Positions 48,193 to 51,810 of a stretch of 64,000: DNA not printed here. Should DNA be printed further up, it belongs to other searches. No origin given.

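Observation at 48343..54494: Low-GC four-gene operon (KAP P-loop NTPase, 317 aa, 202 aa, 1105 aa): candidate undescribed defence-like system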

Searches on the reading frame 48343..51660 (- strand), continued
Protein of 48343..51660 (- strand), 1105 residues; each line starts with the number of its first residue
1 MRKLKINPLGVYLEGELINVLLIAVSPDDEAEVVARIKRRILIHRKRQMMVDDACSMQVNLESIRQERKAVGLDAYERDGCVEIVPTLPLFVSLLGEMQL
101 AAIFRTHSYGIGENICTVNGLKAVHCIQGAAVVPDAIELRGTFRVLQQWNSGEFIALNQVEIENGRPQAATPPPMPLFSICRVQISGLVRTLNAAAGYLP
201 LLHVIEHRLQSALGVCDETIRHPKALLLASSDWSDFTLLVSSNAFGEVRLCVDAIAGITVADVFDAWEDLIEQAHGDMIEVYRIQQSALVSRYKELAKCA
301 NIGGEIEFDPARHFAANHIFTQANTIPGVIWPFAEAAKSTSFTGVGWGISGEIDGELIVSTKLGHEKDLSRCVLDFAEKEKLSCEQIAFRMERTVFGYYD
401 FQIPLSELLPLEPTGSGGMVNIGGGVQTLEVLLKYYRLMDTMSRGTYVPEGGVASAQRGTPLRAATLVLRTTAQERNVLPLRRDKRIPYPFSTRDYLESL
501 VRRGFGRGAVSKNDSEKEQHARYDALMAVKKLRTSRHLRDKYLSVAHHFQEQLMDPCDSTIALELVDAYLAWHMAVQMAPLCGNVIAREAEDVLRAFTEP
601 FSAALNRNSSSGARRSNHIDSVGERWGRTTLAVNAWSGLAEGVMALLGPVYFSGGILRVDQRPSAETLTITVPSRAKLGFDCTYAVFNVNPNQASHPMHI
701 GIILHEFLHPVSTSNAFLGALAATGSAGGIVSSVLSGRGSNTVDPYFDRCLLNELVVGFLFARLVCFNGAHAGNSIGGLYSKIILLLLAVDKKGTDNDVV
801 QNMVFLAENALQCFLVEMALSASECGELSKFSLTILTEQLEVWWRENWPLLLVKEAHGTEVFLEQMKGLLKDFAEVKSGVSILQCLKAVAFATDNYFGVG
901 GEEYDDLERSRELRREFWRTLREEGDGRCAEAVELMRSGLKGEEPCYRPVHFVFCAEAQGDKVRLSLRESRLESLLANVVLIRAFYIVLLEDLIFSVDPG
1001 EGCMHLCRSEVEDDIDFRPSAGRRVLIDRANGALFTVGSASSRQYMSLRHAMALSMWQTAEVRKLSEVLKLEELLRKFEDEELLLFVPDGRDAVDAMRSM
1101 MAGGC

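Call 83: search_protein_families(library=padloc, proteins=[L015:7539-9434:+, L014:619-3024:+, L015:6992-7552:+, L015:9431-9994:+, L014:3021-3581:+, L009:7011-8459:+, L011:7081-8313:+, L008:3314-4579:+, L015:10001-13087:+, L014:3623-7072:+], max_evalue=0.01)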
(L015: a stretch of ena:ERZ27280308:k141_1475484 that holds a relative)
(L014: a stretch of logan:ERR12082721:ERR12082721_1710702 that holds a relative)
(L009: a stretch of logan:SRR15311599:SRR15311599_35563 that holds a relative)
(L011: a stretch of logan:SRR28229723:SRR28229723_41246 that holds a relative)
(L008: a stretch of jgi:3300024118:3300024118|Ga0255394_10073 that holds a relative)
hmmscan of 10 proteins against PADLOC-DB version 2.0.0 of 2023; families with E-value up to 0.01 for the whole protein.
L015:7539-9434:+ (631 aa): 1 family
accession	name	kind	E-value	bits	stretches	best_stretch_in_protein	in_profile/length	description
PDLC03762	RT_UG24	-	2.3e-08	30.7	1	220-288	863-927/1036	DRT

L014:619-3024:+ (801 aa): 0 families

L015:6992-7552:+ (186 aa): 0 families

L015:9431-9994:+ (187 aa): 0 families

L014:3021-3581:+ (186 aa): 0 families

L009:7011-8459:+ (482 aa): 7 families
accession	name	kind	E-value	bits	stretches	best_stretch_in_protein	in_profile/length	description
PDLC04959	PDC-S20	-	4.6e-26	90.4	1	30-302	11-273/464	-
PDLC02361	PifA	-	6.6e-22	75.9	1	29-287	8-256/720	PifA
PDLC02209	QatA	-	2.2e-19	67.5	2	207-290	203-287/646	-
PDLC02210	QatA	-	1.2e-14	51.7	1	205-296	202-289/593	-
PDLC04958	PDC-S20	-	5.1e-13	47.1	1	204-307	172-277/458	-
PDLC04957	PDC-S20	-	2.1e-11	42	1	49-284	20-255/446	-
PDLC04956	PDC-S20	-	2.3e-11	41.7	1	206-289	180-257/450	-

L011:7081-8313:+ (410 aa): 8 families
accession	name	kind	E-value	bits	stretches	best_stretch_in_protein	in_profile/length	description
PDLC04959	PDC-S20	-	5.8e-29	99.9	1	21-370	12-382/464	-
PDLC02209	QatA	-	1.5e-20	71.4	2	166-266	183-283/646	-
PDLC02361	PifA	-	4.2e-19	66.6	1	40-312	26-297/720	PifA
PDLC04956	PDC-S20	-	1e-17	62.7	2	179-267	170-255/450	-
PDLC02210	QatA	-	3.7e-17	60.1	2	22-122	4-95/593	-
PDLC04957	PDC-S20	-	1.9e-11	42.1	1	31-264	9-255/446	-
PDLC04958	PDC-S20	-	7.9e-11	39.9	1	41-264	17-254/458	-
PDLC00063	GajA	-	0.007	13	1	57-174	28-151/679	AAA ATPase domain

L008:3314-4579:+ (421 aa): 8 families
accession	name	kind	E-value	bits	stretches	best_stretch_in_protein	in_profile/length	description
PDLC04959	PDC-S20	-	1.3e-25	88.9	1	14-257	18-264/464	-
PDLC02209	QatA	-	7e-19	65.9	2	140-262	174-292/646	-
PDLC02361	PifA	-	2.5e-18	64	1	9-254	11-256/720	PifA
PDLC02210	QatA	-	3.4e-17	60.2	2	134-263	168-289/593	-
PDLC04956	PDC-S20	-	6.2e-14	50.2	1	158-261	162-262/450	-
PDLC04958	PDC-S20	-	7.7e-13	46.6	1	155-274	157-277/458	-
PDLC04957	PDC-S20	-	2.2e-09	35.3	1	26-267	20-269/446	-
PDLC04140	mad8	-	0.0038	14.8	1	32-278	23-152/314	mads_8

L015:10001-13087:+ (1028 aa): 0 families

L014:3623-7072:+ (1149 aa): 0 families

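Call 85: find_encoding_contigs(protein=P0024, flank=10000, max_places=2)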
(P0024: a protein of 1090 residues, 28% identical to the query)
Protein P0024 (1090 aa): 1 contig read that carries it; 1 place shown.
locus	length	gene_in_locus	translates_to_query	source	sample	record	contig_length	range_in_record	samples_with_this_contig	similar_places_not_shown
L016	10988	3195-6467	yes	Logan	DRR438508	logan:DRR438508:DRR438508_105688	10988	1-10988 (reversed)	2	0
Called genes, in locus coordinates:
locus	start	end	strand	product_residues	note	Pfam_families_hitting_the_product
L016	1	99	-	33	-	?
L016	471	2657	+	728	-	PF19974:TCAD9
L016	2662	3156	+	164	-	-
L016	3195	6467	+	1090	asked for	-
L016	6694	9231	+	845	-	PF24981:Beta-prop_ATRN-LZTR1 (faint), PF24996:NANM (weak), PF01344:Kelch_1 (faint), PF13964:Beta-prop_Calicin (faint), PF24681:Kelch_KLHDC2_KLHL20_DRC7, PF13415:Beta-prop_FBX42 (weak), PF24996:NANM, PF00474:SSF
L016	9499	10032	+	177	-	-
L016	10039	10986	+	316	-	?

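Call 86: find_encoding_contigs(protein=P0025, flank=10000, max_places=2)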
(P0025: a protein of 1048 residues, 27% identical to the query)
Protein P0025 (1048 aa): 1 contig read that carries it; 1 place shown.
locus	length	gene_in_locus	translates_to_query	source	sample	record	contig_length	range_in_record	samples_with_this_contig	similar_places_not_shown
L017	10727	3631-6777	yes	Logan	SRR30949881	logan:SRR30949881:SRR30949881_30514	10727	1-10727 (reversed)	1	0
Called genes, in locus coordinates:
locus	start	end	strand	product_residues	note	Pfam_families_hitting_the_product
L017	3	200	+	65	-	?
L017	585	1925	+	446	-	PF00149:Metallophos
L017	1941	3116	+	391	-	-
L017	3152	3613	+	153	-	-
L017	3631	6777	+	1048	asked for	-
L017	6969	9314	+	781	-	PF09586:YfhO (faint)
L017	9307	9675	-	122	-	PF00072:Response_reg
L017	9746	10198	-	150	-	PF00072:Response_reg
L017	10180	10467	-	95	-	-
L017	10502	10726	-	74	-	?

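Call 100: find_related_loci(query=A3, collection=viral_contigs, flank=10000)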
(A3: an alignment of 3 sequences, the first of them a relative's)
Query A3 (1105 aa) in viral_contigs; peptide patterns used: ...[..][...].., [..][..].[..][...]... (x = any residue, [..] = any of these).
85 stretches matched a pattern, but none encodes a relative of the query by tblastn (E <= 1e-3).

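Call 101: search_dna_similar(query=window:48343-51660:-, collection=plasmids, mode=protein, max_evalue=0.001)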
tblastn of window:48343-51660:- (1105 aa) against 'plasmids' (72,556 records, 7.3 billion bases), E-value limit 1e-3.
No match.

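Call 102: search_dna_similar(query=window:48343-51660:-, collection=phages, mode=protein, max_evalue=0.001)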
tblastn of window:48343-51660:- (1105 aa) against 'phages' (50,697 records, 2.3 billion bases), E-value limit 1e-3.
No match.

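Call 103: list_cluster_members(proteins=[P0021, P0022, P0023, P0024, P0025, P0026, P0027, P0028, P0029, P0034])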
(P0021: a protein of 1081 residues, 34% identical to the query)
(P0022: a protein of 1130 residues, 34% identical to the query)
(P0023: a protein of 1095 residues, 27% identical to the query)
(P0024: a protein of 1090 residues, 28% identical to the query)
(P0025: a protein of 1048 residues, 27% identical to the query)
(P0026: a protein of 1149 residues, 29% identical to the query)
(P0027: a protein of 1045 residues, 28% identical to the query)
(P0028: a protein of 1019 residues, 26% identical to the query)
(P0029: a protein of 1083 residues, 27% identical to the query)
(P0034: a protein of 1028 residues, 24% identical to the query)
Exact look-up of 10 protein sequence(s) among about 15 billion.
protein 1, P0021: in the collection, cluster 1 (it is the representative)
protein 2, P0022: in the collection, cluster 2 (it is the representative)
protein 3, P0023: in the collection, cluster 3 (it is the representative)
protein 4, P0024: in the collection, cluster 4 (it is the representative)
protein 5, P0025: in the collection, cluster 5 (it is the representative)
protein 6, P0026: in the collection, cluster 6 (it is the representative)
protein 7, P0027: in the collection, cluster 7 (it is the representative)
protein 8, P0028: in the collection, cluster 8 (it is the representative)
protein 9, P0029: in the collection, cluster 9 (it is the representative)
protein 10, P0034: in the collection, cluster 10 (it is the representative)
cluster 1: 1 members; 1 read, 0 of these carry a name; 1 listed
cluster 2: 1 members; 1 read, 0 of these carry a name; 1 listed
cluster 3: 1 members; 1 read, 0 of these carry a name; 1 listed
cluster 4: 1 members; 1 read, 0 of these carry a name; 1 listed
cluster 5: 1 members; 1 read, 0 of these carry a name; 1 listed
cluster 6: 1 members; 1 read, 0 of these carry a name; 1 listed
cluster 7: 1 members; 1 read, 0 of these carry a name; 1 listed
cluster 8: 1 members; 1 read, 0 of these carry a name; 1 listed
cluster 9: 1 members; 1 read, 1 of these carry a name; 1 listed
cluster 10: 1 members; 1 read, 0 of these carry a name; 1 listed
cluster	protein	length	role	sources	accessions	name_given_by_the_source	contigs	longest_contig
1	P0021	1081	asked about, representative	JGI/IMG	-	-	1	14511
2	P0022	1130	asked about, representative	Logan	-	-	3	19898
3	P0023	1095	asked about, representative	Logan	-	-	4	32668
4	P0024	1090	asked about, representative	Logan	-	-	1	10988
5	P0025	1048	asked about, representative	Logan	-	-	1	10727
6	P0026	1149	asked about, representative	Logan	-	-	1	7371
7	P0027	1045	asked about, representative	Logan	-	-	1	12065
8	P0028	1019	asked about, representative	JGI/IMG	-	-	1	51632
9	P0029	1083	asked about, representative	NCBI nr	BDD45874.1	hypothetical protein 3 [Candidatus Hydrogenedentota bacterium]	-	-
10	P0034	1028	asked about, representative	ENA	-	-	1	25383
